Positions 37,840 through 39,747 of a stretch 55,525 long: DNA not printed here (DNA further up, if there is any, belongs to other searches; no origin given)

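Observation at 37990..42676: ACAD-fold protein with the desulfinase signature (Arg84, Gln248, Gly367), coupled to a ThDP enzyme: candidate undescribed sulfinate/organosulfur catabolic cluster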

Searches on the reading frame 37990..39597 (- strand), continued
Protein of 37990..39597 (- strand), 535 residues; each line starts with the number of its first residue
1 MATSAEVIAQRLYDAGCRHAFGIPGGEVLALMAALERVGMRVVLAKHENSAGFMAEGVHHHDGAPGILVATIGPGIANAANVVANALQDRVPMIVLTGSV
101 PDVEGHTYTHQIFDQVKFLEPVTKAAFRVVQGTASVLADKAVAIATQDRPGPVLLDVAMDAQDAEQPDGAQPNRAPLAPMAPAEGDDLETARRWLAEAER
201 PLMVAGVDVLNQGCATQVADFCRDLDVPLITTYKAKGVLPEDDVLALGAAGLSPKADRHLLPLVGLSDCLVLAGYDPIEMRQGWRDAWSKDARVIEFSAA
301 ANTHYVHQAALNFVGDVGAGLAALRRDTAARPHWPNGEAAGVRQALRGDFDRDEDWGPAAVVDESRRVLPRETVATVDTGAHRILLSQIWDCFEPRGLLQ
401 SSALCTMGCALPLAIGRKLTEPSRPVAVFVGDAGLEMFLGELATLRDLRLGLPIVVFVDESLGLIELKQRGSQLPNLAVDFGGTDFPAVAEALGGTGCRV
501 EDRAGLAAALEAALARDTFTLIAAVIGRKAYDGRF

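Call 49: find_homologous_proteins(query=L093:10001-11608:+, max_evalue=1e-100)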
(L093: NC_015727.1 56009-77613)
Query L093:10001-11608:+ (535 aa): 4876 proteins with E <= 1e-100 among 8000 candidates; the best 120 are listed.
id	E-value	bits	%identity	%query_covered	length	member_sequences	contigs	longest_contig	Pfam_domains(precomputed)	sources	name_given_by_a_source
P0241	0.0e+0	1200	99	100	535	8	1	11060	PF02775.27,PF02776.24,PF00205.29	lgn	-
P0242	0.0e+0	1018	83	100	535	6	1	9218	PF02775.27,PF02776.24,PF00205.29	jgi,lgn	-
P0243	0.0e+0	1010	83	100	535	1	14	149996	PF02775.27,PF02776.24,PF00205.29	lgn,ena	-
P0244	3.0e-292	988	81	100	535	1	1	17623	PF02775.27,PF02776.24,PF00205.29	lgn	-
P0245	2.1e-286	969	80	100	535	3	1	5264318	PF02775.27,PF02776.24,PF00205.29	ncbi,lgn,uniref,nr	ncbi:thiamine pyrophosphate-binding protein [Acidovorax sp. NCPPB 4044]|uniref:thiamine pyrophosphat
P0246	5.5e-283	957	79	100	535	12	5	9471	PF02775.27,PF02776.24,PF00205.29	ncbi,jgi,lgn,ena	jgi:acetolactate synthase-1/2/3 large subunit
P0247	1.2e-282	956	79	100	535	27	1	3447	PF02775.27,PF02776.24,PF00205.29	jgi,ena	-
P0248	2.1e-282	955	78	100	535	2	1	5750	PF02775.27,PF02776.24,PF00205.29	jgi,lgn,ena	-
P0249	2.3e-280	949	78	100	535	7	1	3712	PF02775.27,PF02776.24,PF00205.29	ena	-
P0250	6.9e-279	944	78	100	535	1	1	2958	PF02775.27,PF02776.24,PF00205.29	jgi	jgi:acetolactate synthase-1/2/3 large subunit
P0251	4.1e-277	938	77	100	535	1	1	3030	PF02775.27,PF02776.24,PF00205.29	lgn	-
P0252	1.3e-274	930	77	100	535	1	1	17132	PF02775.27,PF02776.24,PF00205.29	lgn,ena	-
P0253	4.5e-274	928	76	100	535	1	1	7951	PF02775.27,PF02776.24,PF00205.29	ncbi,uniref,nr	ncbi:thiamine pyrophosphate-binding protein [Burkholderia diffusa]|uniref:thiamine pyrophosphate-bin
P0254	2.0e-273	926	77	100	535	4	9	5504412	PF02775.27,PF02776.24,PF00205.29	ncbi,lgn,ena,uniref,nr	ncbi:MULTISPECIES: thiamine pyrophosphate-binding protein [unclassified Comamonas]|uniref:thiamine p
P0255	3.7e-273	925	77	100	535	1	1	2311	PF02775.27,PF02776.24,PF00205.29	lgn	-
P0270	3.1e-268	909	74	100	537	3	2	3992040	PF02775.27,PF02776.24,PF00205.29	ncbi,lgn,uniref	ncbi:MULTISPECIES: thiamine pyrophosphate-binding protein [Streptomyces]|uniref:thiamine pyrophospha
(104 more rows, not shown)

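Call 50: find_encoding_contigs(protein=P0254, flank=10000, max_places=1)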
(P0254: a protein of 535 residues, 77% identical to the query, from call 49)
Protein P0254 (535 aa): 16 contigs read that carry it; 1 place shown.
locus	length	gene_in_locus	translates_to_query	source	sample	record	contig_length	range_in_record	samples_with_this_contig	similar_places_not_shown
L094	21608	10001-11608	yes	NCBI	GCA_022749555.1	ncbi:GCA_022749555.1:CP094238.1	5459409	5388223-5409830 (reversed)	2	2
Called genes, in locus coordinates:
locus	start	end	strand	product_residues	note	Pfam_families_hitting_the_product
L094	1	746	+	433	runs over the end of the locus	PF00589:Phage_integrase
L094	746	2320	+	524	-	PF00589:Phage_integrase (faint)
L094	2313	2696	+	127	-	-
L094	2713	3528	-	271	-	PF01695:IstB_IS21, PF00308:Bac_DnaA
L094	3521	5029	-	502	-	PF13384:HTH_23 (weak), PF22483:Mu-transpos_C_2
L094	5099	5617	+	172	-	PF03401:TctC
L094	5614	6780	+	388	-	PF01546:Peptidase_M20, PF07687:M20_dimer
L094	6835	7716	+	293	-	PF00126:HTH_1, PF03466:LysR_substrate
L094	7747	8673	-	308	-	PF00126:HTH_1, PF03466:LysR_substrate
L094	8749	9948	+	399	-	PF00155:Aminotran_1_2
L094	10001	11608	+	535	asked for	PF02776:TPP_enzyme_N, PF00205:TPP_enzyme_M, PF02775:TPP_enzyme_C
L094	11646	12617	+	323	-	PF03401:TctC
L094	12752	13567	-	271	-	PF01695:IstB_IS21, PF00308:Bac_DnaA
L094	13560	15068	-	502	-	PF13384:HTH_23 (weak), PF22483:Mu-transpos_C_2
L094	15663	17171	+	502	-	PF13384:HTH_23 (weak), PF22483:Mu-transpos_C_2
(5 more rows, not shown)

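Call 51: find_encoding_contigs(protein=P0270, flank=10000, max_places=1)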
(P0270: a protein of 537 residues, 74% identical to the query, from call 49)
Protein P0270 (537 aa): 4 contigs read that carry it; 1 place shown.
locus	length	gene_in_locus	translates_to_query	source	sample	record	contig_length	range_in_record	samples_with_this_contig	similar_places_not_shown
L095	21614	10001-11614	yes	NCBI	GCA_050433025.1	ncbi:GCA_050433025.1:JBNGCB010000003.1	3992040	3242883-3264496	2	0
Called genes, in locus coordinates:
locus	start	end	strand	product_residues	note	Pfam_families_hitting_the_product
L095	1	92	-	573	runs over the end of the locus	PF04542:Sigma70_r2, PF13490:zf-HC2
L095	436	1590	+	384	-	PF01145:Band_7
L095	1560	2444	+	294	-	PF00877:NLPC_P60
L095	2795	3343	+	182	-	PF00196:GerE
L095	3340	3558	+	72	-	-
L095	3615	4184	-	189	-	-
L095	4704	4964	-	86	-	PF02467:Whib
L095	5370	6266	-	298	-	PF00126:HTH_1, PF03466:LysR_substrate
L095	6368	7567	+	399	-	PF00155:Aminotran_1_2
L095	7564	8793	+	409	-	PF02515:CoA_transf_3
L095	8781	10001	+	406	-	PF02771:Acyl-CoA_dh_N, PF02770:Acyl-CoA_dh_M, PF00441:Acyl-CoA_dh_1, PF08028:Acyl-CoA_dh_2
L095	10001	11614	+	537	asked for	PF02776:TPP_enzyme_N, PF00205:TPP_enzyme_M, PF02775:TPP_enzyme_C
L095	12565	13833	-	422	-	PF02653:BPD_transp_2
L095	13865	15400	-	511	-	PF00005:ABC_tran, PF13304:AAA_21 (faint), PF00005:ABC_tran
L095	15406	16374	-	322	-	PF00532:Peripla_BP_1, PF13458:Peripla_BP_6, PF13407:Peripla_BP_4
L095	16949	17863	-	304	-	PF13340:DUF4096 (weak), PF01609:DDE_Tnp_1, PF13586:DDE_Tnp_1_2 (weak)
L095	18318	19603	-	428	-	PF01527:HTH_Tnp_1 (weak), PF00665:rve, PF13683:rve_3, PF13333:rve_2 (weak)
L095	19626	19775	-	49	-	-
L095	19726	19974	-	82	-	PF13006:Nterm_IS4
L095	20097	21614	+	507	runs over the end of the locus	-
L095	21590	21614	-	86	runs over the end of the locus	PF01609:DDE_Tnp_1 (weak)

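Call 52: find_encoding_contigs(protein=P0245, flank=10000, max_places=1)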
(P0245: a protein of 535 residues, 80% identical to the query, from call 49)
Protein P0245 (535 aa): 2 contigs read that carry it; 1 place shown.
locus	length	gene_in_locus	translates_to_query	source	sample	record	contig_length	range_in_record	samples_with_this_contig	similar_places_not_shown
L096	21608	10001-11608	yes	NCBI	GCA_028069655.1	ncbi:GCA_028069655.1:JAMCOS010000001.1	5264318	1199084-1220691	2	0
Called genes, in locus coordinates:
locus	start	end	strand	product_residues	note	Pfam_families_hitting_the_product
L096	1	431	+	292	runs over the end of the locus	PF01370:Epimerase (weak), PF05368:NmrA, PF13460:NAD_binding_10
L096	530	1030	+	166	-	PF13489:Methyltransf_23 (weak), PF01209:Ubie_methyltran (weak), PF13847:Methyltransf_31, PF08241:Methyltransf_11, PF08242:Methyltransf_12, PF13649:Methyltransf_25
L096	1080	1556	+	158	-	-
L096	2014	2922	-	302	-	PF00126:HTH_1, PF03466:LysR_substrate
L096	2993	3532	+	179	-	PF13420:Acetyltransf_4, PF00583:Acetyltransf_1, PF13508:Acetyltransf_7 (weak)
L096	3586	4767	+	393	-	PF07690:MFS_1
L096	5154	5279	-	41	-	-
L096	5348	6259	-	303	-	PF00126:HTH_1, PF03466:LysR_substrate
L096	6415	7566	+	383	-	PF00155:Aminotran_1_2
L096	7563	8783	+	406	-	PF02515:CoA_transf_3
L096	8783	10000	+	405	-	PF02771:Acyl-CoA_dh_N, PF02770:Acyl-CoA_dh_M, PF00441:Acyl-CoA_dh_1, PF08028:Acyl-CoA_dh_2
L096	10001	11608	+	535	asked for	PF02776:TPP_enzyme_N, PF00205:TPP_enzyme_M, PF02775:TPP_enzyme_C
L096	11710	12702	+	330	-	PF03401:TctC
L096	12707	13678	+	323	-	PF03401:TctC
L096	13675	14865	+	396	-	PF01546:Peptidase_M20, PF07687:M20_dimer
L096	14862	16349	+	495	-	PF00171:Aldedh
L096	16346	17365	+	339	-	PF03601:Cons_hypoth698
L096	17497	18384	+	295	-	PF00126:HTH_1, PF03466:LysR_substrate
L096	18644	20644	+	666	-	PF02534:T4SS-DNA_transf, PF10412:TrwB_AAD_bind, PF12696:TraG-D_C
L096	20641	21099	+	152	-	-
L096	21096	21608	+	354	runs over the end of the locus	PF00437:T2SSE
